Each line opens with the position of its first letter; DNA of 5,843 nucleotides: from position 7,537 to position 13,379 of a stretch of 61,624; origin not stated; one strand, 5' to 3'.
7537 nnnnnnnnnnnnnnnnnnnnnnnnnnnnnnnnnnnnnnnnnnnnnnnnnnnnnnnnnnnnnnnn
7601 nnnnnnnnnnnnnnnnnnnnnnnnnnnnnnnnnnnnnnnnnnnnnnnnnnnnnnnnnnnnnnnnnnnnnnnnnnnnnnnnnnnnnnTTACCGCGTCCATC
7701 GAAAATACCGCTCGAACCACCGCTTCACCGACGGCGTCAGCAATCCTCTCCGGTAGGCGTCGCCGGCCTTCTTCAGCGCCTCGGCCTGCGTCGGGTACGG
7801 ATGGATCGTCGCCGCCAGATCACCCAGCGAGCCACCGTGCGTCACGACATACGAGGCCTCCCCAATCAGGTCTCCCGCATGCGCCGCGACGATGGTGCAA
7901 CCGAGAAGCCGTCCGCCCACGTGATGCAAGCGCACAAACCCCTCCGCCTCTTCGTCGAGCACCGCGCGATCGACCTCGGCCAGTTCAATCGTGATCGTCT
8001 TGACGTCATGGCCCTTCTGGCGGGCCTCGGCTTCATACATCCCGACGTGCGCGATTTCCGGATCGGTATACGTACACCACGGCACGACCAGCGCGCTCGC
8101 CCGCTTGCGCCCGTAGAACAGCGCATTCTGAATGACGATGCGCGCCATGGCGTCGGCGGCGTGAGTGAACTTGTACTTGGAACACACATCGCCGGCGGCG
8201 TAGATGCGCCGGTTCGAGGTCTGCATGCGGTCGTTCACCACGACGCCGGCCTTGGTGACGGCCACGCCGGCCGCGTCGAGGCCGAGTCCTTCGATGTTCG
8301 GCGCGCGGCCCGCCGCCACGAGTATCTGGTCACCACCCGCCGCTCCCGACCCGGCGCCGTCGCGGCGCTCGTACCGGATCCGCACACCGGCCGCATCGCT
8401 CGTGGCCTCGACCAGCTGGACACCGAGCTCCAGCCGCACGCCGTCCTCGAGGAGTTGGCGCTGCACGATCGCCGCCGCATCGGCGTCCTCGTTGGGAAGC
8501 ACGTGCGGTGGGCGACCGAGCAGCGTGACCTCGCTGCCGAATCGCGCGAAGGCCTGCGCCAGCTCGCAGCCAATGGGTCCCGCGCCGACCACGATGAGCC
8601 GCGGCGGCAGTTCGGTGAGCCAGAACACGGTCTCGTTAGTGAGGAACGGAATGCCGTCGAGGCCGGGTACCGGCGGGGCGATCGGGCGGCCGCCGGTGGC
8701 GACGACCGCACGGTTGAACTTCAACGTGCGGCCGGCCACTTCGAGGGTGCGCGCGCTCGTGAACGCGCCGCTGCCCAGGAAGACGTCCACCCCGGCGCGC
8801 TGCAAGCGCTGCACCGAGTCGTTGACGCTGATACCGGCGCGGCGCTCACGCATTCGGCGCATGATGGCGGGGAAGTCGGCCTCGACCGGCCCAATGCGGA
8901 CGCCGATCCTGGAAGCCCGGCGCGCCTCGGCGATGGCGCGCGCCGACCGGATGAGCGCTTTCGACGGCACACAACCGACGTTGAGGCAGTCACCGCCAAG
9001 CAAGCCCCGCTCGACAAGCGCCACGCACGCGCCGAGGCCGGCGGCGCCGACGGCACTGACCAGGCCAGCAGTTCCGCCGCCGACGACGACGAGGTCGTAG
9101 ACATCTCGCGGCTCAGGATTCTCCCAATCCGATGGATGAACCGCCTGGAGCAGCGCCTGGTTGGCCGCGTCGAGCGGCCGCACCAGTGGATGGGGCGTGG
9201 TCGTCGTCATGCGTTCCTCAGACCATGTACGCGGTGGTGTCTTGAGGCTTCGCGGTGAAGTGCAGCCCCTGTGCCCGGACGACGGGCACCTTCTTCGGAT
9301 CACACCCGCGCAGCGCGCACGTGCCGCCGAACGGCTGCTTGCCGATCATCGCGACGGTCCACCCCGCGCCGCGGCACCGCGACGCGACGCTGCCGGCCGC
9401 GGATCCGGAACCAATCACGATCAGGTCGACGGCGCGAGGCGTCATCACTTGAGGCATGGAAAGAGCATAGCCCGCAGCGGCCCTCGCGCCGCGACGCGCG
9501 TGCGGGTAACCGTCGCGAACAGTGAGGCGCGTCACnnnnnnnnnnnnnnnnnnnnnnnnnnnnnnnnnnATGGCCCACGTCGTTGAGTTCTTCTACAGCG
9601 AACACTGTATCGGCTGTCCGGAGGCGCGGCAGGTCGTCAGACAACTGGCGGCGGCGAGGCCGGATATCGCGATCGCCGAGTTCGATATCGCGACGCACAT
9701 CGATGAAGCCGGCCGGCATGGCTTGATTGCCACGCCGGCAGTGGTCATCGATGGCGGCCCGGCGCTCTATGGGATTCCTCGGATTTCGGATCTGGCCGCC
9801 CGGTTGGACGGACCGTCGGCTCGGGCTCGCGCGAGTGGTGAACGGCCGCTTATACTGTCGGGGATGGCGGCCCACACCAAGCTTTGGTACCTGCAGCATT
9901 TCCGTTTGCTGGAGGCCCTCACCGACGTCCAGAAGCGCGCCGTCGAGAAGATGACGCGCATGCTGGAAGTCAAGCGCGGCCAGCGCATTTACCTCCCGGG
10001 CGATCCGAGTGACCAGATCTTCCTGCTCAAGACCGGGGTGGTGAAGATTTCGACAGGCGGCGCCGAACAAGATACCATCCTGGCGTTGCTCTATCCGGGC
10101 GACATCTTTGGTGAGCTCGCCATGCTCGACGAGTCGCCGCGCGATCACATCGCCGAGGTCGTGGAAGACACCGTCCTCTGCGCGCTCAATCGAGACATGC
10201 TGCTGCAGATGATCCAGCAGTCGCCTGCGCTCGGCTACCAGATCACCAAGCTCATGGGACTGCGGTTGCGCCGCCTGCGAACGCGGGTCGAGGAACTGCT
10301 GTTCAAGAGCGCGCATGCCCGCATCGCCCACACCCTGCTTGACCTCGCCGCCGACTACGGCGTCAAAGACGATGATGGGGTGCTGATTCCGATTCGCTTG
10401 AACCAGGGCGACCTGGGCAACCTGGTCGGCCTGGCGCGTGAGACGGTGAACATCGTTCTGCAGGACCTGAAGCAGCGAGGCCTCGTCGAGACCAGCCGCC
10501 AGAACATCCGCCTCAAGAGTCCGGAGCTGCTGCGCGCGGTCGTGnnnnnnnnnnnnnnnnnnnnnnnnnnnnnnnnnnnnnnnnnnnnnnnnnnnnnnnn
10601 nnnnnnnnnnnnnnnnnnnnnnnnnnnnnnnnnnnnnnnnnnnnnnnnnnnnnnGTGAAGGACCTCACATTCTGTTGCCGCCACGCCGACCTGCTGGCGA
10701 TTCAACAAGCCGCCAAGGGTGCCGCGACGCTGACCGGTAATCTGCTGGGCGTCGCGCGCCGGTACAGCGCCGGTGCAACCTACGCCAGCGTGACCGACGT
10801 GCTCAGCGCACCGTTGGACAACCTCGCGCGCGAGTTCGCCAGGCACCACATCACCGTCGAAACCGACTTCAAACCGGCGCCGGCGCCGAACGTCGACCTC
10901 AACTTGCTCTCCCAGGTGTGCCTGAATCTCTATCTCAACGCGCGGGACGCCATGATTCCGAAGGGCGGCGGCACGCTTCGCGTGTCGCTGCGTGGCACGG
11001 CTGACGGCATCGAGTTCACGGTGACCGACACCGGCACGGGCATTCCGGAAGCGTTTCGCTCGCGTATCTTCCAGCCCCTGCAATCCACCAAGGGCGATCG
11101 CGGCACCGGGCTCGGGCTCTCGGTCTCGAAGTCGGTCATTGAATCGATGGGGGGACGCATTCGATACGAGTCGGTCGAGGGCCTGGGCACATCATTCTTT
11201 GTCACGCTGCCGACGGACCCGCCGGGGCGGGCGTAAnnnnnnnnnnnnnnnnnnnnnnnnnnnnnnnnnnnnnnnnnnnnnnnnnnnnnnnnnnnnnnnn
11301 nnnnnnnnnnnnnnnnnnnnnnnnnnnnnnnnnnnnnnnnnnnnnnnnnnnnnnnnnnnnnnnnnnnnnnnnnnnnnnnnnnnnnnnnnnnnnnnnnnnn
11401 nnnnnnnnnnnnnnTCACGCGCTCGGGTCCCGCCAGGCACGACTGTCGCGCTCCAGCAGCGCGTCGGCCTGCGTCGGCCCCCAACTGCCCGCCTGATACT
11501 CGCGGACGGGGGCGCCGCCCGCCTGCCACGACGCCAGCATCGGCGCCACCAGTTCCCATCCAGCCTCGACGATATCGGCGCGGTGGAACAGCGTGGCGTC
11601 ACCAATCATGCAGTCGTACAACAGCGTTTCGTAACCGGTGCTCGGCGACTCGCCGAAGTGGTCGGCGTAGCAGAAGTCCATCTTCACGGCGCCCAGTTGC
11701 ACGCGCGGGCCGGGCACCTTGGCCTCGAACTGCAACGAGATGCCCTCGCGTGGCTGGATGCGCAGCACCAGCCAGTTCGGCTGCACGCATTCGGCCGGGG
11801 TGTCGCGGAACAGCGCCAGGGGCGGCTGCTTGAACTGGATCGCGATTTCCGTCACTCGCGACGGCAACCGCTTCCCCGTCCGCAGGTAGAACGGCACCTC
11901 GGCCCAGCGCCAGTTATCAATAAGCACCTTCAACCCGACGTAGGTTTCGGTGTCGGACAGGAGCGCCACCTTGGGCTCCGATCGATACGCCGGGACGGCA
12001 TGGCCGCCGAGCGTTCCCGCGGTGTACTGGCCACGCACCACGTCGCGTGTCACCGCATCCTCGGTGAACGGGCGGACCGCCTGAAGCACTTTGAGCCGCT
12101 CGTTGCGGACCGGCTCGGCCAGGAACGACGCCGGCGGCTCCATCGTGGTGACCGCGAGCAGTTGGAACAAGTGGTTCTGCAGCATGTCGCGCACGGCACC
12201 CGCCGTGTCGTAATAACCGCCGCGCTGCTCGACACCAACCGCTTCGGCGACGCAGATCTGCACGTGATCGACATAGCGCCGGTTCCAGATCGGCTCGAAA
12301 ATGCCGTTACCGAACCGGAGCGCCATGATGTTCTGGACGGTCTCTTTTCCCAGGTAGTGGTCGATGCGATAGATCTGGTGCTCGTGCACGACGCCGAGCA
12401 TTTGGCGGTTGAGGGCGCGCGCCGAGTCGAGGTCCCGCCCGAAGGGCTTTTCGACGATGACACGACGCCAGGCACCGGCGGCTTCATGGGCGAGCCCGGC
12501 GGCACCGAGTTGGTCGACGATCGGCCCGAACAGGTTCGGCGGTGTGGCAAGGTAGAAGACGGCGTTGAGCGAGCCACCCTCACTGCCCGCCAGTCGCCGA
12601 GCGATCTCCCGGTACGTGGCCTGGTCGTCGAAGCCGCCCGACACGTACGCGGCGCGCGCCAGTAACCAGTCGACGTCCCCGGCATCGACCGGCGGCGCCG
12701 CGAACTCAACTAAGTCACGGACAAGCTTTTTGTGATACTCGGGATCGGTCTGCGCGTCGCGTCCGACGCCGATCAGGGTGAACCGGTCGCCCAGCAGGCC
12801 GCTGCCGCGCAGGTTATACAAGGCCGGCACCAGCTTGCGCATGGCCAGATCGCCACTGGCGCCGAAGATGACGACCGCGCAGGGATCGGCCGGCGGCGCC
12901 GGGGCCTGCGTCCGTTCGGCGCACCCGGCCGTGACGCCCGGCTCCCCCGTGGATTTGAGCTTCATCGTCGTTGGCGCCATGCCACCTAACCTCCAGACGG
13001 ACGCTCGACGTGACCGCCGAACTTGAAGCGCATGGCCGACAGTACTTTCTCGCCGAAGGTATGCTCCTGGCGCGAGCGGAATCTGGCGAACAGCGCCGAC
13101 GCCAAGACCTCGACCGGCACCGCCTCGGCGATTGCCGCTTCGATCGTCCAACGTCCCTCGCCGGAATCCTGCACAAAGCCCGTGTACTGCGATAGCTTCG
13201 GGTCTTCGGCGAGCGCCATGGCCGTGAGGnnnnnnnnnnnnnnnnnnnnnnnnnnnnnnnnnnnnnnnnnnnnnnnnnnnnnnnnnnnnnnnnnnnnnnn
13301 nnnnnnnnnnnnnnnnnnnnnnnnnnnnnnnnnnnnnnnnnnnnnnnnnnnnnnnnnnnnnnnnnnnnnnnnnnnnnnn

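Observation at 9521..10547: Thioredoxin-CRP fusion with a possible second, CRP-only isoform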

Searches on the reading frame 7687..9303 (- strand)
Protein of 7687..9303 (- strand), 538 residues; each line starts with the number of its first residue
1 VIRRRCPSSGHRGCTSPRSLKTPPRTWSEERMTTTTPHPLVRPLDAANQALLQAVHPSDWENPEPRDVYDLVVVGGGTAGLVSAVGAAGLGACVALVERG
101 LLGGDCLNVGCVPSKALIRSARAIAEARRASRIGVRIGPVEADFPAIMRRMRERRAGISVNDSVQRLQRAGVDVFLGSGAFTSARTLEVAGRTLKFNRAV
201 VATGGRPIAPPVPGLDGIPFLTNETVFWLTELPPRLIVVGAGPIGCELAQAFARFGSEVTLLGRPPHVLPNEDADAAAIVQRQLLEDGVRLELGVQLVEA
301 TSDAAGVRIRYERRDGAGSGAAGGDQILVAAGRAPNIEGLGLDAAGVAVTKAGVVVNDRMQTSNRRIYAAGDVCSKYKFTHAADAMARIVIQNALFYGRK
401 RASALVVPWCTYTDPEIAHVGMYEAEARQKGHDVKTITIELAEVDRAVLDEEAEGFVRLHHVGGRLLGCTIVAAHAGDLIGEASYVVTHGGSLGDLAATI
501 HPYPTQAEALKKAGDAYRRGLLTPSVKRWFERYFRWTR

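Call 3: search_protein_families(library=pfam, proteins=[window:7687-9303:-], max_evalue=0.01)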
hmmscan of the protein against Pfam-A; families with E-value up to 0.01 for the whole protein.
window:7687-9303:- (538 aa): 10 families
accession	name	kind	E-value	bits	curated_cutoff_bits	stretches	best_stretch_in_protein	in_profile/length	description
PF07992.20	Pyr_redox_2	-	1.6e-59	202.1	26.1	1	69-386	1-290/291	Pyridine nucleotide-disulphide oxidoreductase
PF02852.28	Pyr_redox_dim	-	3.4e-27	95.3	25.3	1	407-513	1-109/110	Pyridine nucleotide-disulphide oxidoreductase, dimerisation domain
PF00070.33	Pyr_redox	-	5.6e-22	78.5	22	1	235-310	1-78/82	Pyridine nucleotide-disulphide oxidoreductase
PF01134.28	GIDA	-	8.4e-10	38.7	22.1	1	70-158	1-83/391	Glucose inhibited division protein A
PF12831.13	FAD_oxidored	-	9.6e-07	28.9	27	1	70-106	1-38/416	FAD dependent oxidoreductase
PF13738.12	Pyr_redox_3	-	7.4e-05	22.6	30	0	193-371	122-305/305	Pyridine nucleotide-disulphide oxidoreductase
PF03486.20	HI0933_like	-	0.00024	21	50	0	70-100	2-32/244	HI0933-like protein Rossmann domain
PF05834.18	Lycopene_cycl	-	0.008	15.7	23.4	0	236-271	2-40/380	Lycopene cyclase protein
PF13450.12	NAD_binding_8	-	0.0086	16.8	21.9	0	238-268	1-31/68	NAD(P)-binding Rossmann-like domain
PF02737.24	3HCDH_N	-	0.0092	16.4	22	1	237-282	3-48/180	3-hydroxyacyl-CoA dehydrogenase, NAD binding domain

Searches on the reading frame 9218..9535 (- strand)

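Call 3: search_protein_families(library=pfam, proteins=[window:9218-9535:-], max_evalue=0.01)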
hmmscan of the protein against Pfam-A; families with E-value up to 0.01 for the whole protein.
window:9218-9535:- (105 aa): 1 family
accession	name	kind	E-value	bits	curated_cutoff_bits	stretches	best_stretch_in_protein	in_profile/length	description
PF07992.20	Pyr_redox_2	-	4.7e-05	23.4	26.1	1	37-83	2-45/291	Pyridine nucleotide-disulphide oxidoreductase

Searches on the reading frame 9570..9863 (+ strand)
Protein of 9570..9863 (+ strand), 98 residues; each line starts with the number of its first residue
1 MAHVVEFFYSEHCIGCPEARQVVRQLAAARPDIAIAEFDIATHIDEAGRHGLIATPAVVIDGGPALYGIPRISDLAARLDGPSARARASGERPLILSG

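Call 27: search_solved_structures(query=window:9570-9863:+, max_evalue=1, show_alignments=2)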
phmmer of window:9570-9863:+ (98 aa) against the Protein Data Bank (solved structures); distinct sequences matched with E-value up to 1: 22.
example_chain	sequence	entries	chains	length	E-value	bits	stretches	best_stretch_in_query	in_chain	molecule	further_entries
1fo5_A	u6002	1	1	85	2.5e-07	34.3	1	5-73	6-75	THIOREDOXIN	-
1nho_A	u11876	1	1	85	6.3e-05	26.6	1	5-76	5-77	Probable Thioredoxin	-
1hyu_A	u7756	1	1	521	0.00061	23.4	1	6-87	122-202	ALKYL HYDROPEROXIDE REDUCTASE SUBUNIT F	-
1zyn_A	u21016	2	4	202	0.00065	23.3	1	6-81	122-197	Alkyl hydroperoxide reductase subunit F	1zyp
4o5q_A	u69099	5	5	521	0.0019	21.9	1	6-89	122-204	Alkyl hydroperoxide reductase subunit F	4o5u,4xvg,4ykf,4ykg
2ywm_A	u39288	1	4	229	0.0025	21.5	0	27-72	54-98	Glutaredoxin-like protein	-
2ayt_A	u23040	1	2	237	0.0028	21.3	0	27-72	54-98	glutaredoxin-like protein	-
6il7_A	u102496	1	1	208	0.004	20.8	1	5-75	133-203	Thioredoxin reductase/glutathione-related protein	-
5h29_A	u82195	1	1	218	0.0061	20.2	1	5-75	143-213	Thioredoxin reductase/glutathione-related protein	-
2e0q_A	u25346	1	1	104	0.0077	19.9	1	6-65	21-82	thioredoxin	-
3hhv_A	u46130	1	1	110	0.021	18.5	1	4-60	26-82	Thioredoxin (TrxA-2)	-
1j08_A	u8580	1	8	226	0.039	17.7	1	4-80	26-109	glutaredoxin-like protein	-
1a8l_A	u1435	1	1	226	0.067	16.9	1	4-79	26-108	PROTEIN DISULFIDE OXIDOREDUCTASE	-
3idv_A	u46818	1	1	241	0.1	16.3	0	5-71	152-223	Protein disulfide-isomerase A4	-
2vim_A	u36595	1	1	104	0.15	15.8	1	4-60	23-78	THIOREDOXIN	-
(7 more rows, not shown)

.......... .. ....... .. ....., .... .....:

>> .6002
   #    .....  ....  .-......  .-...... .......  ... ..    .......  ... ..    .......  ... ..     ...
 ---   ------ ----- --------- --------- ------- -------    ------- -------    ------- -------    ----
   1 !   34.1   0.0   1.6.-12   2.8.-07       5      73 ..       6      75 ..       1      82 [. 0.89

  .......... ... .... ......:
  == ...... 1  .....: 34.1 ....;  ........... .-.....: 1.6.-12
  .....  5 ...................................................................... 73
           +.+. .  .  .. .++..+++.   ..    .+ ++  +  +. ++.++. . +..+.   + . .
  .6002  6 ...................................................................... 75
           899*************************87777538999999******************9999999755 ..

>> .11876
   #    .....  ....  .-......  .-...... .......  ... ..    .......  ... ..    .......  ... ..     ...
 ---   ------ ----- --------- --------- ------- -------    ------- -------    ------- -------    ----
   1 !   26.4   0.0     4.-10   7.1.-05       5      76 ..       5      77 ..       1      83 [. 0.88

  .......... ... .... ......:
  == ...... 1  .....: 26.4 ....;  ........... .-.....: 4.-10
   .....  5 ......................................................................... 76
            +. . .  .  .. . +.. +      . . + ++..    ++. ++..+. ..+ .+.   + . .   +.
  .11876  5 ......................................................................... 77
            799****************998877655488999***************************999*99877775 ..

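Call 37: search_protein_representatives(protein=window:9570-9863:+)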
Query: 98 residues. Proteins with E-value up to 0.001 (for the whole library): 81; up to 1e-10: 14; up to 1e-30: 0. The best 81 are listed.
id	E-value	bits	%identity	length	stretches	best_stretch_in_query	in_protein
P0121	1.3e-26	109.0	61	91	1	1-89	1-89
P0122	3.8e-20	88.2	52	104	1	2-81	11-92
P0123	5.8e-20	87.6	52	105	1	2-81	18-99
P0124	6.1e-18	81.2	49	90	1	1-83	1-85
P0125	1.6e-16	76.6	48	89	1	1-86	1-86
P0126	1.0e-15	74.0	47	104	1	1-89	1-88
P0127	1.1e-15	73.9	50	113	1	1-78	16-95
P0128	1.6e-15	73.4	48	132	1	1-84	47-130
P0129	4.6e-15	71.9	51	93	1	2-82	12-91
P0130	3.4e-14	69.2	40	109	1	2-90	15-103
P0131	2.3e-13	66.5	49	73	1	15-81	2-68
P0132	1.1e-11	61.1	43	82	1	8-81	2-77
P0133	1.7e-11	60.5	38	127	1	2-87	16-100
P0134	4.4e-11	59.2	41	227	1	4-90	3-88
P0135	1.1e-10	57.8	42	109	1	3-73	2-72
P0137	1.9e-08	50.7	40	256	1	6-77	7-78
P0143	9.6e-08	48.5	33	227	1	5-90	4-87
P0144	1.0e-07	48.4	39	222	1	5-87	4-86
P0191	5.2e-04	36.5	36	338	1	5-80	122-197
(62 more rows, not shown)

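Call 39: search_protein_families(library=pfam, proteins=[P0134, P0137, P0143, P0144, P0121, P0128, P0191], max_evalue=0.001)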
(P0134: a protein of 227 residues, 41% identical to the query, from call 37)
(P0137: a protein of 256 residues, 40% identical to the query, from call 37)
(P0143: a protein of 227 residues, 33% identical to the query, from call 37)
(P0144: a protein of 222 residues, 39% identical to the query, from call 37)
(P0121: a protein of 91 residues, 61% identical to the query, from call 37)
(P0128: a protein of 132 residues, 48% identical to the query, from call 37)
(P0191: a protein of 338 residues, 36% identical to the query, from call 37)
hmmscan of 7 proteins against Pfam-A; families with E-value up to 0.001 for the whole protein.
P0134 (227 aa): 2 families
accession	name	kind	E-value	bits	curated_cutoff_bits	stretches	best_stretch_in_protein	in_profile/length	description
PF13192.12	Thioredoxin_3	-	2.4e-09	37.6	24.8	1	4-78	3-75/76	Thioredoxin domain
PF19779.4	DUF6264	-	0.00041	21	31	1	79-184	30-142/183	Family of unknown function (DUF6264)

P0137 (256 aa): 3 families
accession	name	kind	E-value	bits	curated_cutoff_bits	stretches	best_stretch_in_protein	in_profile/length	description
PF13192.12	Thioredoxin_3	-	1.6e-10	41.3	24.8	1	4-77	1-72/76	Thioredoxin domain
PF02627.25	CMD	-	9.1e-09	35.6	23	1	127-180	8-62/84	Carboxymuconolactone decarboxylase family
PF00462.30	Glutaredoxin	-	0.0004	21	22.9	0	8-46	3-36/60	Glutaredoxin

P0143 (227 aa): 2 families
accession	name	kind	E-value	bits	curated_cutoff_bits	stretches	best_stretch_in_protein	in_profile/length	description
PF13192.12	Thioredoxin_3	-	4.1e-08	33.6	24.8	1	8-76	6-73/76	Thioredoxin domain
PF06764.17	DUF1223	-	0.00084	19.9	30.7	0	4-32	2-30/202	Protein of unknown function (DUF1223)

P0144 (222 aa): 1 family
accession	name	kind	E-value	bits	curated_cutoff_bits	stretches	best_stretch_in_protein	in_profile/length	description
PF13192.12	Thioredoxin_3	-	1.7e-06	28.4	24.8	1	4-77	3-74/76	Thioredoxin domain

P0121 (91 aa): 3 families
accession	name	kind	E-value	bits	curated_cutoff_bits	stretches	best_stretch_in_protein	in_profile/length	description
PF13192.12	Thioredoxin_3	-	1.3e-07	32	24.8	1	10-76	7-72/76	Thioredoxin domain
PF06764.17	DUF1223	-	4.1e-05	24.2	30.7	0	4-33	1-30/202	Protein of unknown function (DUF1223)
PF07511.17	DUF1525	-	5.2e-05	23.7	24.1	1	23-71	50-99/113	Protein of unknown function (DUF1525)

P0128 (132 aa): 4 families
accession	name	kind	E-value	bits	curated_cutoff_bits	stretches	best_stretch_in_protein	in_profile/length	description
PF05768.20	Glrx-like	-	1.9e-06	28.6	26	1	51-111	2-62/77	Glutaredoxin-like domain (DUF836)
PF13192.12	Thioredoxin_3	-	5.1e-06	26.9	24.8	1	51-121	3-71/76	Thioredoxin domain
PF07511.17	DUF1525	-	1.3e-05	25.7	24.1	1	37-121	17-103/113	Protein of unknown function (DUF1525)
PF06764.17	DUF1223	-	1.8e-05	25.3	30.7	1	50-87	1-38/202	Protein of unknown function (DUF1223)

P0191 (338 aa): 1 family
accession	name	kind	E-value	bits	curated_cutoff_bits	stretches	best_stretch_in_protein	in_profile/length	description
PF13192.12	Thioredoxin_3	-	5.4e-11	42.8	24.8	1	121-191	2-70/76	Thioredoxin domain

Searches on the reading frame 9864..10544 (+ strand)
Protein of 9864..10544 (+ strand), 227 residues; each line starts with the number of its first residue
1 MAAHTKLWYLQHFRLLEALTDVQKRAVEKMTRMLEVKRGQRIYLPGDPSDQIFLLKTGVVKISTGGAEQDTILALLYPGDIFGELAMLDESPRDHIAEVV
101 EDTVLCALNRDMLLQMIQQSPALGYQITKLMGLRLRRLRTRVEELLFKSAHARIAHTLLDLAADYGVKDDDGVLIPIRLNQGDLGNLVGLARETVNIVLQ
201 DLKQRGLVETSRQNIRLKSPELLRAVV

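Call 28: search_solved_structures(query=window:9864-10544:+, max_evalue=0.00001, show_alignments=2)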
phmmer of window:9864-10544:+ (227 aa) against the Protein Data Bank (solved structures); distinct sequences matched with E-value up to 0.00001: 93 (the best 60 are shown).
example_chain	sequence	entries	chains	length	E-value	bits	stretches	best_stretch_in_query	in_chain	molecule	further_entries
3h3u_A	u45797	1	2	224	4.2e-29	105.1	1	26-222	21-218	PROBABLE TRANSCRIPTIONAL REGULATORY PROTEIN (PROBABLY CRP/FNR-FAMILY)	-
3mzh_A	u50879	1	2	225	4.2e-29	105.1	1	26-222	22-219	PROBABLE TRANSCRIPTIONAL REGULATORY PROTEIN (PROBABLY CRP/FNR-FAMILY)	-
3d0s_A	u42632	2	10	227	4.3e-29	105.1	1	26-222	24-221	TRANSCRIPTIONAL REGULATORY PROTEIN | PROBABLE TRANSCRIPTIONAL REGULATORY PROTEIN (PROBABLY CRP/ FNR-FAMILY)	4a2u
3i54_A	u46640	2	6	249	5.1e-29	104.8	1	26-222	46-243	Transcriptional regulator, Crp/Fnr family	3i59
4cyd_A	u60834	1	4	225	3.3e-28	102.2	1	34-219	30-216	PROBABLE TRANSCRIPTION REGULATOR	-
4byy_A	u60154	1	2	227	3.4e-28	102.1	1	34-219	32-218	TRANSCRIPTIONAL REGULATOR, CRP/FNR FAMILY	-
3r6s_A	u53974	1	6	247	4.5e-28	101.7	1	34-219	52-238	transcription regulator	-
7ets_A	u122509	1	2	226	5.5e-24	88.4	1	34-223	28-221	Crp/Fnr family transcriptional regulator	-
4ev0_A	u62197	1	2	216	6.3e-23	84.9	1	37-224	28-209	Transcription regulator, Crp family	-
2hkx_A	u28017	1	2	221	4.5e-20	75.6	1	12-219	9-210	Carbon monoxide oxidation system transcription regulator CooA-1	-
8h3v_X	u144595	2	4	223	1.3e-19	74.1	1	36-223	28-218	NtcA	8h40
2fmy_A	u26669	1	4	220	1.3e-19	74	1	12-219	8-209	carbon monoxide oxidation system transcription regulator CooA-1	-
3la2_A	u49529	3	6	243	1.7e-19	73.7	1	36-223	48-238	Global nitrogen regulator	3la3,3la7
2xgx_A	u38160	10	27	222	1.9e-19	73.5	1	34-222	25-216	GLOBAL NITROGEN REGULATOR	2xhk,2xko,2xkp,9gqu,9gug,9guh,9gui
7few_B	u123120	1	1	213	5.5e-15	59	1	42-211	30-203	cAMP-activated global transcriptional regulator Vfr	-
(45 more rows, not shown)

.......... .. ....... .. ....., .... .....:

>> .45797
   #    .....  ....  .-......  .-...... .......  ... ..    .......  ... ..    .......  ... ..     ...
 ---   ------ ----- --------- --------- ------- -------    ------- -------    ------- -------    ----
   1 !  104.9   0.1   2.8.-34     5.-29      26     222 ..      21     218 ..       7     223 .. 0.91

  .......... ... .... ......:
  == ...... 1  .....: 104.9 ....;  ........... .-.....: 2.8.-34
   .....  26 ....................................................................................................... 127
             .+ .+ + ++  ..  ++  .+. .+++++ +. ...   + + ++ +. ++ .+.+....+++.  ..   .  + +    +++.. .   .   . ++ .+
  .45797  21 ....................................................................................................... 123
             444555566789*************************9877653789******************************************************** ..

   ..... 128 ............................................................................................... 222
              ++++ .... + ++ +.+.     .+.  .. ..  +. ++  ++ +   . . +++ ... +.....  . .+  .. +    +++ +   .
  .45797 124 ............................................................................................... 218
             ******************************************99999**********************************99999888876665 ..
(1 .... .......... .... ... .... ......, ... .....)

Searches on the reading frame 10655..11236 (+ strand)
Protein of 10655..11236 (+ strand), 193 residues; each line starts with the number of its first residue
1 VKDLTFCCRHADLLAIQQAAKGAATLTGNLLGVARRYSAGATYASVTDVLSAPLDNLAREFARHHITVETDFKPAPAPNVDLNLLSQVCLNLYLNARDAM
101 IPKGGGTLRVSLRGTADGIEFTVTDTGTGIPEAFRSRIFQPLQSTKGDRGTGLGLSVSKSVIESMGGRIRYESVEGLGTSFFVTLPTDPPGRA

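Call 3: search_protein_families(library=pfam, proteins=[window:10655-11236:+], max_evalue=0.01)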
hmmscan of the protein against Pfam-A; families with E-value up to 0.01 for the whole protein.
window:10655-11236:+ (193 aa): 1 family
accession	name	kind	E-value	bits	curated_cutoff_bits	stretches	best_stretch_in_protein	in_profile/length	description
PF02518.31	HATPase_c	-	2.9e-24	86.1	26.4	1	81-188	2-110/111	Histidine kinase-, DNA gyrase B-, and HSP90-like ATPase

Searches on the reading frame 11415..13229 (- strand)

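Call 38: search_protein_families(library=pfam, proteins=[window:11415-13229:-], max_evalue=0.001)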
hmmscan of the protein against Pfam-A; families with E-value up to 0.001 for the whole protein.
window:11415-13229:- (604 aa): 2 families
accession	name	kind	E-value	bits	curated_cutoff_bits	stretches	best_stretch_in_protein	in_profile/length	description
PF02781.21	G6PD_C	-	5.5e-121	403.6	27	1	302-600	1-296/296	Glucose-6-phosphate dehydrogenase, C-terminal domain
PF00479.28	G6PD_N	-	1.3e-57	195.9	22.1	1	120-300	1-183/183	Glucose-6-phosphate dehydrogenase, NAD binding domain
